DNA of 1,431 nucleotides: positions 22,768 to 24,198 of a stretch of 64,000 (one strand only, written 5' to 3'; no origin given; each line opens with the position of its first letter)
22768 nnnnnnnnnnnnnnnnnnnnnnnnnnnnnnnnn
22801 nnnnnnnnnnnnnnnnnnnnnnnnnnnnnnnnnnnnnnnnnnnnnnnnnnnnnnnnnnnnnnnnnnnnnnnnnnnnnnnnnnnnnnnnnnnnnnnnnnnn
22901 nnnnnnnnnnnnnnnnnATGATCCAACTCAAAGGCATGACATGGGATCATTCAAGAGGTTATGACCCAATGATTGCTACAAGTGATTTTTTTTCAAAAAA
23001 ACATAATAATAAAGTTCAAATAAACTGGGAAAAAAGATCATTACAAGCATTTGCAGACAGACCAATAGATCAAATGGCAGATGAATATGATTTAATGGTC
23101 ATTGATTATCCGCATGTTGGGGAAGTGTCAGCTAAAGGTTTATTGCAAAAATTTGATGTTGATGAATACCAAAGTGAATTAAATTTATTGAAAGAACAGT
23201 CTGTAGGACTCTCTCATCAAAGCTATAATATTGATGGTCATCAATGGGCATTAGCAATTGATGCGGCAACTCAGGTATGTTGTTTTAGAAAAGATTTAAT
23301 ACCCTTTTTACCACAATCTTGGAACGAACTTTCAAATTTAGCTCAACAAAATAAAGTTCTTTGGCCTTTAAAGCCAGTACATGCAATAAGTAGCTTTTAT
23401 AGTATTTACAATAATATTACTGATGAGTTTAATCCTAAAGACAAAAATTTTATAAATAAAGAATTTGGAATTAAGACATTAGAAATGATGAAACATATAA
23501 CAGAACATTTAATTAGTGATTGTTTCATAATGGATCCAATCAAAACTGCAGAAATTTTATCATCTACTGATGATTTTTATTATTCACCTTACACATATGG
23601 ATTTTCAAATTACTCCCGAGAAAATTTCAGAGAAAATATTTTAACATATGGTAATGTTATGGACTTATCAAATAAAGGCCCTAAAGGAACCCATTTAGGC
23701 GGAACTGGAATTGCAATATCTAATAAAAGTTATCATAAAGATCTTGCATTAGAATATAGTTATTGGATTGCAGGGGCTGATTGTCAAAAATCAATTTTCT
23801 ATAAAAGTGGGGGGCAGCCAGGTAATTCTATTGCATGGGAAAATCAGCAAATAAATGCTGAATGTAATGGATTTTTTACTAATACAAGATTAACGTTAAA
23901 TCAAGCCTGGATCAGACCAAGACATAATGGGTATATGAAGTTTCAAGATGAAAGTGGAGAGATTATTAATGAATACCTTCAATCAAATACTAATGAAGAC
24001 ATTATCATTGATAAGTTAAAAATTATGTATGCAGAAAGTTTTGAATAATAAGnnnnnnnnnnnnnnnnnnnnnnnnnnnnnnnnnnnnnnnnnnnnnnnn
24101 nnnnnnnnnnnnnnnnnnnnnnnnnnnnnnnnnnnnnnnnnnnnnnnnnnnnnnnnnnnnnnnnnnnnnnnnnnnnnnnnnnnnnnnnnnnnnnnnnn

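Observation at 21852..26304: CoA-thioester module (MaoC pair, leaderless SBP-fold protein, family III CoA-transferase, atypical enolase) translationally chained to the L-fuconate genes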

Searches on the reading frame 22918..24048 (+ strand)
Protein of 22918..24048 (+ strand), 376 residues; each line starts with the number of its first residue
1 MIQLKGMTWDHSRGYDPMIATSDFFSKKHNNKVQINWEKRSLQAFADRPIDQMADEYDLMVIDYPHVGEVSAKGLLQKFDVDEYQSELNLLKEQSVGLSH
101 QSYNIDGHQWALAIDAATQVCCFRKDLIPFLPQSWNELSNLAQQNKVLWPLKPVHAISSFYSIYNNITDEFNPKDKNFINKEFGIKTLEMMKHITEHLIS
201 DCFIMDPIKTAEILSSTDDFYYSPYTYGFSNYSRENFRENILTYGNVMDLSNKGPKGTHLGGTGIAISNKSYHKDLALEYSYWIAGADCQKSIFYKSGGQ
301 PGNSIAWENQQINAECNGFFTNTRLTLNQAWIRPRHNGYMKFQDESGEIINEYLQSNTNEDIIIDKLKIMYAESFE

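Call 5: search_protein_families(library=pfam, proteins=[window:22918-24048:+])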
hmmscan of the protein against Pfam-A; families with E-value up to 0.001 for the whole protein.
window:22918-24048:+ (376 aa): 2 families
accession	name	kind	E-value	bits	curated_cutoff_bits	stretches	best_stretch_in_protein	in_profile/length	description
PF13416.11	SBP_bac_8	-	3.6e-07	30.7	27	1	26-304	7-263/279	Bacterial extracellular solute-binding protein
PF01547.30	SBP_bac_1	-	5.3e-05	23.8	26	0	19-143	14-139/307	Bacterial extracellular solute-binding protein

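Call 6: search_protein_families(library=ncbifam, proteins=[window:22918-24048:+])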
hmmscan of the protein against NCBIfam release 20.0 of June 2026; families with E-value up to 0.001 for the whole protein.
window:22918-24048:+ (376 aa): 0 families

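Call 10: search_solved_structures(query=window:22918-24048:+, max_evalue=1, show_alignments=1)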
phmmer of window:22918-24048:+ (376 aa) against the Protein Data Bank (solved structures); distinct sequences matched with E-value up to 1: 13.
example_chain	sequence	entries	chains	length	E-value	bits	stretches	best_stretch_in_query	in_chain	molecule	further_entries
5ixp_A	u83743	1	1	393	0.00045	22.5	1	248-335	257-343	Extracellular solute-binding protein family 1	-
6lce_A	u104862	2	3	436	0.0067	18.6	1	252-303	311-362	ABC transporter substrate binding component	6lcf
5tu0_A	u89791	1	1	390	0.023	16.9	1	25-307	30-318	Lmo2125 protein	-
1elj_A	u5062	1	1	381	0.03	16.5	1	57-143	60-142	MALTODEXTRIN-BINDING PROTEIN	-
1eu8_A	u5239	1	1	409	0.035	16.3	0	257-354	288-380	TREHALOSE/MALTOSE BINDING PROTEIN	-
5ysb_A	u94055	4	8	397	0.084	15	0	255-313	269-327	Lin1841 protein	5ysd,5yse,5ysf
2w7y_A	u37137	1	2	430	0.085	15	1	261-304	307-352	PROBABLE SUGAR ABC TRANSPORTER, SUGAR-BINDING PROTEIN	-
6oaw_A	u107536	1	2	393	0.29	13.2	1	152-249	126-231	WYL1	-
7c6z_A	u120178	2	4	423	0.56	12.3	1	253-310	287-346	Sugar ABC transporter, periplasmic sugar-binding protein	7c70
7c6x_A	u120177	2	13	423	0.56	12.3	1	253-310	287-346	Sugar ABC transporter, periplasmic sugar-binding protein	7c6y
7c63_A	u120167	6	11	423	0.57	12.3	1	253-310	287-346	Sugar ABC transporter, periplasmic sugar-binding protein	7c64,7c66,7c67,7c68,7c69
7c6f_A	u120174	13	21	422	0.57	12.3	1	253-310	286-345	Sugar ABC transporter, periplasmic sugar-binding protein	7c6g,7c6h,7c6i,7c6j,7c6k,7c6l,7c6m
7c71_A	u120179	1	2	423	0.57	12.3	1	253-310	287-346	Sugar ABC transporter, periplasmic sugar-binding protein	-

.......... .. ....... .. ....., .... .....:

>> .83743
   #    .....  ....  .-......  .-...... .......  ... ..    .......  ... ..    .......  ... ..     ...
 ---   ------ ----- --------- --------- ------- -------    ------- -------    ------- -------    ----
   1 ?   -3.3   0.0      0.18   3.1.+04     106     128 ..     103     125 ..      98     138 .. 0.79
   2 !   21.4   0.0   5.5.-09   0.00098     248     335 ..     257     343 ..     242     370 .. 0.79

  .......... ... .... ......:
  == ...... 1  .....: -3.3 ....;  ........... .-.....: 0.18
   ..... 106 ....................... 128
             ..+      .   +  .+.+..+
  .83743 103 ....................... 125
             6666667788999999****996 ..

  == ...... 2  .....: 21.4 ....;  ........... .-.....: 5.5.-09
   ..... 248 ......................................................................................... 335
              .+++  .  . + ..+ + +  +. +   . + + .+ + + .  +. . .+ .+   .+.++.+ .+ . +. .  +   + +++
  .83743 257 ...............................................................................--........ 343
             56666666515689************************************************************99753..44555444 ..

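Call 11: find_homologous_proteins(query=window:22918-24048:+)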
Query window:22918-24048:+ (376 aa): 2249 proteins with E <= 0.001 among 3586 candidates; the best 120 are listed.
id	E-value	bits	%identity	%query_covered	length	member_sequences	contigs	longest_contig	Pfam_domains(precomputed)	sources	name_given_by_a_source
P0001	3.0e-249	844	96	100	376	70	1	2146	PF13416.12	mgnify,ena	mgnify:FL=1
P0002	6.2e-249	843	96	100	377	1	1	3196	PF13416.12,PF01547.31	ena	-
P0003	1.2e-233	793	90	100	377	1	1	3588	PF13416.12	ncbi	-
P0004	2.2e-233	792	90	100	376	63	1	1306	PF13416.12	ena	-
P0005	3.4e-232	788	90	100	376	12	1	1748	PF13416.12,PF01547.31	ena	-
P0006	1.2e-230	783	89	100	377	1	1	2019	PF13416.12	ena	-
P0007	1.8e-230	782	89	100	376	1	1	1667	PF13416.12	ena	-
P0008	2.4e-230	782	89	100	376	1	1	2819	PF13416.12,PF01547.31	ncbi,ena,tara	tara:strand:- start:338 stop:1468 length:1131 start_codon:yes stop_codon:yes gene_type:complete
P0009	6.1e-230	781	89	100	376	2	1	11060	PF13416.12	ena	-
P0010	6.9e-230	781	89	100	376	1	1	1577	PF13416.12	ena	-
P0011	8.8e-230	780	88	100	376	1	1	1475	PF13416.12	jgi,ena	-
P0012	8.0e-229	777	87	100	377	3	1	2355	PF13416.12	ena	-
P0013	2.0e-211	720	81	100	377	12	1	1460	-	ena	-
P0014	6.9e-206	702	78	100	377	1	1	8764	PF13416.12,PF01547.31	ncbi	-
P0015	1.8e-205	700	78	100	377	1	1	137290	PF13416.12,PF01547.31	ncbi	-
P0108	6.4e-171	586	65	100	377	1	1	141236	PF13416.12,PF01547.31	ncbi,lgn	-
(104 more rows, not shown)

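Call 12: find_encoding_contigs(protein=P0108, flank=10000, max_places=3)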
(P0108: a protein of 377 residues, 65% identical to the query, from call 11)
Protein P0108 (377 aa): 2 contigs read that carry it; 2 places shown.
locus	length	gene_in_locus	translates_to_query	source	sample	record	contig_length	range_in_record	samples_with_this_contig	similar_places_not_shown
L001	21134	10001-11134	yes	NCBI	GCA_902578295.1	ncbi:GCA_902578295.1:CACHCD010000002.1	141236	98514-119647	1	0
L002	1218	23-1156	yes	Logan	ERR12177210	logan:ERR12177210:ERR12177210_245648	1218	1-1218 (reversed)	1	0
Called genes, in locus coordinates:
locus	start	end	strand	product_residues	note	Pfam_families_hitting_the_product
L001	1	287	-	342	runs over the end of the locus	PF01717:Meth_synt_2, PF08267:Meth_synt_1 (weak)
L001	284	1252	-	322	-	PF00106:adh_short (weak), PF01073:3Beta_HSD, PF01370:Epimerase, PF02719:Polysacc_synt_2, PF04321:RmlD_sub_bind, PF07993:NAD_binding_4 (weak), PF08659:KR (weak), PF16363:GDP_Man_Dehyd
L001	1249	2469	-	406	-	PF02746:MR_MLE_N (weak), PF13378:MR_MLE_C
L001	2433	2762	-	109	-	PF05336:rhaM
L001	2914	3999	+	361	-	PF01408:GFO_IDH_MocA, PF22725:GFO_IDH_MocA_C3 (weak)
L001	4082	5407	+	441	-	PF01547:SBP_bac_1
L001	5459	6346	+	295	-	PF00528:BPD_transp_1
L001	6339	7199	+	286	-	PF00528:BPD_transp_1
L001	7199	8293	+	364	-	PF20703:nSTAND1 (weak), PF00005:ABC_tran, PF02463:SMC_N (weak), PF17912:OB_MalK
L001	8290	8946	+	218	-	PF03737:RraA-like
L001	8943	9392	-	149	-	PF01575:MaoC_dehydratas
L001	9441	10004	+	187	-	PF01575:MaoC_dehydratas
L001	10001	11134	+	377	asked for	PF01547:SBP_bac_1 (faint), PF13416:SBP_bac_8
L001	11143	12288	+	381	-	PF02515:CoA_transf_3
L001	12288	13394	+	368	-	PF13378:MR_MLE_C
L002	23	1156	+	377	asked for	PF01547:SBP_bac_1 (faint), PF13416:SBP_bac_8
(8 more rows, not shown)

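Call 13: find_encoding_contigs(protein=P0015, flank=10000, max_places=3)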
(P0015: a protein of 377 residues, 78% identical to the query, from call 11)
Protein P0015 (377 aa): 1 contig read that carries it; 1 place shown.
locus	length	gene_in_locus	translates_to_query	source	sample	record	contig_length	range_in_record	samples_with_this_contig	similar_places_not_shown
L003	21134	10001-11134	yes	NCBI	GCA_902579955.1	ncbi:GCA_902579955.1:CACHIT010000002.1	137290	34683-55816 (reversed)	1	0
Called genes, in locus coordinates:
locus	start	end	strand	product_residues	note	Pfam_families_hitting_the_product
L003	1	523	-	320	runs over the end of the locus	PF01073:3Beta_HSD, PF01370:Epimerase, PF02719:Polysacc_synt_2, PF04321:RmlD_sub_bind, PF07993:NAD_binding_4 (faint), PF16363:GDP_Man_Dehyd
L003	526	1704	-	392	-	PF02746:MR_MLE_N (weak), PF13378:MR_MLE_C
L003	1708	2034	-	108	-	PF05336:rhaM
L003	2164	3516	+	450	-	PF01547:SBP_bac_1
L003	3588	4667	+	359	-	PF01408:GFO_IDH_MocA, PF02894:GFO_IDH_MocA_C (weak), PF22725:GFO_IDH_MocA_C3 (weak)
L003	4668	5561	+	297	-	PF00528:BPD_transp_1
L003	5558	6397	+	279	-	PF00528:BPD_transp_1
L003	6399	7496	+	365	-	PF00005:ABC_tran, PF02463:SMC_N, PF13304:AAA_21 (faint), PF17912:OB_MalK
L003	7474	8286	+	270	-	PF09339:HTH_IclR, PF13412:HTH_24 (faint), PF08279:HTH_11 (faint), PF01614:IclR_C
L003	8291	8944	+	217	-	PF03737:RraA-like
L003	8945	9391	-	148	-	PF01575:MaoC_dehydratas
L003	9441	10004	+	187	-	PF01575:MaoC_dehydratas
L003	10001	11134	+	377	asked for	PF01547:SBP_bac_1 (faint), PF13416:SBP_bac_8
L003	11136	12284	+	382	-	PF02515:CoA_transf_3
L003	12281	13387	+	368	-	PF13378:MR_MLE_C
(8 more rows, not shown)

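Call 25: search_protein_representatives(protein=window:22918-24048:+)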
Query: 376 residues. Proteins with E-value up to 0.001 (for the whole library): 1586; up to 1e-10: 1079; up to 1e-30: 404. The best 150 are listed.
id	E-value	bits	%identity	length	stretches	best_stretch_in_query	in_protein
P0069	1.9e-179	612.9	95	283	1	99-376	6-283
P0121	8.8e-159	544.8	63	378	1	1-375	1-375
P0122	2.9e-89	316.0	39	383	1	1-376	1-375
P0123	4.8e-88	312.1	40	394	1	2-375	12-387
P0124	9.8e-88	311.0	39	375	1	1-373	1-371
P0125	4.8e-86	305.5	37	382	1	2-374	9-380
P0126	1.5e-85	303.9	37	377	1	4-373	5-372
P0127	9.3e-85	301.2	40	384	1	3-371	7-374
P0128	3.8e-84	299.2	38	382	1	3-374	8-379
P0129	2.4e-82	293.3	40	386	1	3-354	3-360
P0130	7.9e-82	291.6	39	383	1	1-359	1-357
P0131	1.4e-81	290.8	39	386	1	3-363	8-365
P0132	1.5e-81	290.7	39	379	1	2-369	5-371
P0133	2.5e-81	289.9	39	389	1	2-376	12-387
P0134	4.1e-79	282.6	36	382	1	1-371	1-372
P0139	1.9e-75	270.6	34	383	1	4-371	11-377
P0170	3.0e-66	240.3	32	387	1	4-371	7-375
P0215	2.6e-57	210.9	31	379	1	3-372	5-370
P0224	1.3e-56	208.7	30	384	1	4-360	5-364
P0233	9.2e-56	205.8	30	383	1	4-374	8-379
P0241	8.0e-55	202.7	30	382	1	1-367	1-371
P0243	1.0e-54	202.3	30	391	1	2-367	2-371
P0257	1.5e-53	198.5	30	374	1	4-372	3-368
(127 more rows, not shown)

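Call 27: find_related_loci(query=A1, collection=genome_contigs, flank=10000)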
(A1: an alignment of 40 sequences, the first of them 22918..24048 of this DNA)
Query A1 (376 aa) in genome_contigs; peptide patterns used: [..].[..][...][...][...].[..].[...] (x = any residue, [..] = any of these).
600 stretches matched a pattern (row limit reached: there are more); 599 encode a relative of the query (tblastn E <= 1e-3); the best 80 are kept; 80 distinct loci.
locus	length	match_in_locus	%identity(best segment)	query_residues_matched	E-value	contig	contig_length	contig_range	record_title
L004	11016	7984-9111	89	1-376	0e+0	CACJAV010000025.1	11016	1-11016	MAG: uncultured Alphaproteobacteria bacterium isolate AG-447-A02 genome assembly, contig: AG-447-A02_NODE_25, whole geno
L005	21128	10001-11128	66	1-376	1e-179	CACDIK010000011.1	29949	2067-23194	uncultured Alphaproteobacteria bacterium isolate AG-903-O20 genome assembly, contig: AG-903-O20_NODE_11, whole genome sh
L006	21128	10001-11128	67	1-376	5e-180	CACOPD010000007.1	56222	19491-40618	MAG: uncultured Alphaproteobacteria bacterium isolate AH-324-F15 genome assembly, contig: AH-324-F15_NODE_7, whole genom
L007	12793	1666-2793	66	1-376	6e-179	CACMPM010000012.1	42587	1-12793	MAG: uncultured Alphaproteobacteria bacterium isolate AG-891-P06 genome assembly, contig: AG-891-P06_NODE_12, whole geno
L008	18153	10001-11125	75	1-375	0e+0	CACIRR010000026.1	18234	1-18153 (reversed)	uncultured Alphaproteobacteria bacterium isolate AG-439-A19 genome assembly, contig: AG-439-A19_NODE_26, whole genome sh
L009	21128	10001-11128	66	1-376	9e-171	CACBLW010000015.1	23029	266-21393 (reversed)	uncultured Alphaproteobacteria bacterium isolate AG-899-M17 genome assembly, contig: AG-899-M17_NODE_15, whole genome sh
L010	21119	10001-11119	47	2-374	8e-125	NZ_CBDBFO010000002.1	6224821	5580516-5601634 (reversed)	MAG: Hoeflea sp. isolate f0ddb2cc-3267-47f4-9c61-91efbe495f11 contig_2, whole genome shotgun sequence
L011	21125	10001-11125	48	1-376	1e-124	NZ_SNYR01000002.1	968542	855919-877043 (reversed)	Maritalea mobilis strain CGMCC 1.7002 Ga0070545_12, whole genome shotgun sequence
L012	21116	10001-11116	48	1-373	2e-123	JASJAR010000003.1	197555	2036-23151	MAG: Paracoccaceae bacterium isolate MO_005.B9 MO_005.c_13, whole genome shotgun sequence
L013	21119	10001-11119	48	1-374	4e-123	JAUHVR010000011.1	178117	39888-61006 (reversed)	MAG: Alphaproteobacteria bacterium isolate 1_bin.24 NODE_76_length_178117_cov_5.213506, whole genome shotgun sequence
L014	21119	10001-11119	47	2-374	2e-121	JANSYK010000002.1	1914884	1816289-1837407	MAG: Alphaproteobacteria bacterium isolate bin.49 k141_601319_length_1914884_cov_139.9982, whole genome shotgun sequence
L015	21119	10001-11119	45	2-374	8e-120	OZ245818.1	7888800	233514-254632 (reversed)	MAG: Hoeflea sp. isolate 46c4322e-39e3-4f6d-b306-f099e3b1c066 genome assembly, chromosome: 1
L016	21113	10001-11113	47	4-374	2e-118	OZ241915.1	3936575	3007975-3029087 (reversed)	MAG: Paracoccaceae bacterium isolate d26d0345-6eb7-4bc9-85ac-963137f616fc genome assembly, chromosome: 1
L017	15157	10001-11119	46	1-374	1e-118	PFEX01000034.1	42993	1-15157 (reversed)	MAG: Rhodobacteraceae bacterium CG17_big_fil_post_rev_8_21_14_2_50_65_11 CG17_8_21_14_2.50_scaffold_293_c, whole genome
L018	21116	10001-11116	43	2-375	6e-118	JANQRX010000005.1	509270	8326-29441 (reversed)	MAG: Bauldia sp. isolate IP29b_bin.8 k99_3265925, whole genome shotgun sequence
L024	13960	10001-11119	44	2-374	3e-115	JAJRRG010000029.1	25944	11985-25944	MAG: Alphaproteobacteria bacterium isolate Dive100_bin2.67 k141_117115, whole genome shotgun sequence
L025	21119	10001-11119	45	2-374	1e-115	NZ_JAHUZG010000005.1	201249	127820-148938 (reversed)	Mameliella sediminis strain DP3N28-2 DP3N28-2_ctg0005, whole genome shotgun sequence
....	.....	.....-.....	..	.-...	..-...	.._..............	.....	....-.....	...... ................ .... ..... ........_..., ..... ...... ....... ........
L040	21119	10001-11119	44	1-376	2e-111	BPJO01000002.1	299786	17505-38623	MAG: Phycisphaerae bacterium KatS3mg104 DNA, contig_14337, whole genome shotgun sequence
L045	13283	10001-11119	41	1-375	4e-107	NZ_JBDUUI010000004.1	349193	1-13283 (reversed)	Devosia alba strain RY10 NODE_4_length_349193_cov_92.625847, whole genome shotgun sequence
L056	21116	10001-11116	40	2-375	5e-101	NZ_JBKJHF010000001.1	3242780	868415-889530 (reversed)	Devosia sp. XGJD_8 1, whole genome shotgun sequence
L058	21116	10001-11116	40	2-375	5e-101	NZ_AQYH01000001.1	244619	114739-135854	Kaistia granuli DSM 23481 strain Ko04 G342DRAFT_scaffold00009.9_C, whole genome shotgun sequence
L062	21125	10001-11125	41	1-375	8e-101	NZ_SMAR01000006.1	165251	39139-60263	Martelella mediterranea strain 175.2 Ga0227269_1006, whole genome shotgun sequence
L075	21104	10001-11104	43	1-373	4e-100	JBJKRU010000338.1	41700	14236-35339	MAG: Candidatus Limnocylindrales bacterium isolate Bin_66 S1Ck127_3451814_flag_1_multi_11.0000_len_41700, whole genome s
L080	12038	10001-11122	40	2-376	6e-100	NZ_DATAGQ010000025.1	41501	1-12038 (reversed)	MAG: Geminicoccus sp. isolate SMAG_U6833 k141_28142, whole genome shotgun sequence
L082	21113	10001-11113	40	4-375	2e-99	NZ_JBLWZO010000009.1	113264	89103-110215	MAG: Celeribacter sp. isolate EC02-12 C02maxbin.037RE.5K@10, whole genome shotgun sequence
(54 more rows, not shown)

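Call 37: search_dna_similar(query=window:22918-24048:+, collection=plasmids, mode=protein, max_rows=40, rows=spread)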
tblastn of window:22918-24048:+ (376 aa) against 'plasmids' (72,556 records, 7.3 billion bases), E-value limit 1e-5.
Records with a match: 148; places in all: 157; records where one place covers at least 80% of the query: 148.
Best place of each record, by identity: <60% 148.
By first word of the organism name: Sinorhizobium 90; Ensifer 9; Azospirillum 7; Rhizobium 6; Roseibium 6; Shinella 4; Labrenzia 4; Streptomyces 3; Persicobacter 2; Microbulbifer 1; and 16 more.
By predicted mobility (MOB-suite, as given by PLSDB): mobilizable 62; non-mobilizable 58; conjugative 28.
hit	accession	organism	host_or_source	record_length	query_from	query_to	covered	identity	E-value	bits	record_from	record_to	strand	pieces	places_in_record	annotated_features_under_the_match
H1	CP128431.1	Microbulbifer sp. MKSA007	Smenospongia aurea,bacteria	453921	1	376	100%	42.6%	4e-103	340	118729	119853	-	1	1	hypothetical protein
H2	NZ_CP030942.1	Nitratireductor thuwali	-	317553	1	375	100%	40.6%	2e-97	324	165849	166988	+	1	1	extracellular solute-binding protein | CaiB/BaiF CoA-transferase family protein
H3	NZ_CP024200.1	Thalassospira marina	-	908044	2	375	99%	39.9%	4e-93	312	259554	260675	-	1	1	extracellular solute-binding protein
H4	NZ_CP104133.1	Sinorhizobium sp. K101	Phaseolus vulgaris,cell ...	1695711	2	376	100%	39.3%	4e-91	306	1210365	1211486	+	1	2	none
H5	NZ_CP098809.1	Ensifer adhaerens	whole organism,soil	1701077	2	375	99%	39.2%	1e-94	316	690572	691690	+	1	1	none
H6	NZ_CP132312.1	Shinella zoogloeoides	Homo sapiens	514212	2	376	100%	38.9%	3e-91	306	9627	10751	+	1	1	extracellular solute-binding protein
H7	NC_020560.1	Sinorhizobium meliloti 2011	-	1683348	2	376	100%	38.7%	1e-91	308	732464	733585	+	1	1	none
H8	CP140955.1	Sinorhizobium meliloti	Medicago lupulina,whole organism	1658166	2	376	100%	38.7%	1e-91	307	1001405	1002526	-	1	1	ABC transporter substrate-binding protein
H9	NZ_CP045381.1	Labrenzia sp. THAF35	pure culture,Surface of a polyethylene ...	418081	2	376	100%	38.7%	5e-90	303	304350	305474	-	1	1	carbohydrate ABC transporter substrate-binding protein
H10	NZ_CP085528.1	Sinorhizobium meliloti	Medicago,cell culture,lupulina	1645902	1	376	100%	38.6%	9e-92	308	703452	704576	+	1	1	none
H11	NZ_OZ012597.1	Shinella sp. WSD5-1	-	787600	2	375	99%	38.7%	3e-94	315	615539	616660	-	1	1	extracellular solute-binding protein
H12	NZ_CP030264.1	Ensifer adhaerens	Zea mays,whole organism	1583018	2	375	99%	38.7%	3e-93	312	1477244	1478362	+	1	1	none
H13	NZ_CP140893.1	Sinorhizobium medicae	Medicago lupulina,whole organism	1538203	2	376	100%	38.5%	2e-93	313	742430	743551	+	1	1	none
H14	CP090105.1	Sinorhizobium meliloti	Medicago,Cell culture,Plant nodule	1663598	2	376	100%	38.5%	1e-91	307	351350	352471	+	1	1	ABC transporter substrate-binding protein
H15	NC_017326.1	Sinorhizobium meliloti SM11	-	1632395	2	376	100%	38.5%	1e-90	305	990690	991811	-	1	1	none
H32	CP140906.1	Sinorhizobium medicae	Medicago lupulina,whole organism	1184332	1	373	99%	32.7%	7e-60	216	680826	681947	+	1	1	carbohydrate ABC transporter substrate-binding protein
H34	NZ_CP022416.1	Pseudosulfitobacter pseudonitzschiae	Skeletonema marinoi strain RO5AC,Cell ...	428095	2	374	99%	31.6%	1e-60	218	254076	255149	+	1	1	extracellular solute-binding protein | CoA transferase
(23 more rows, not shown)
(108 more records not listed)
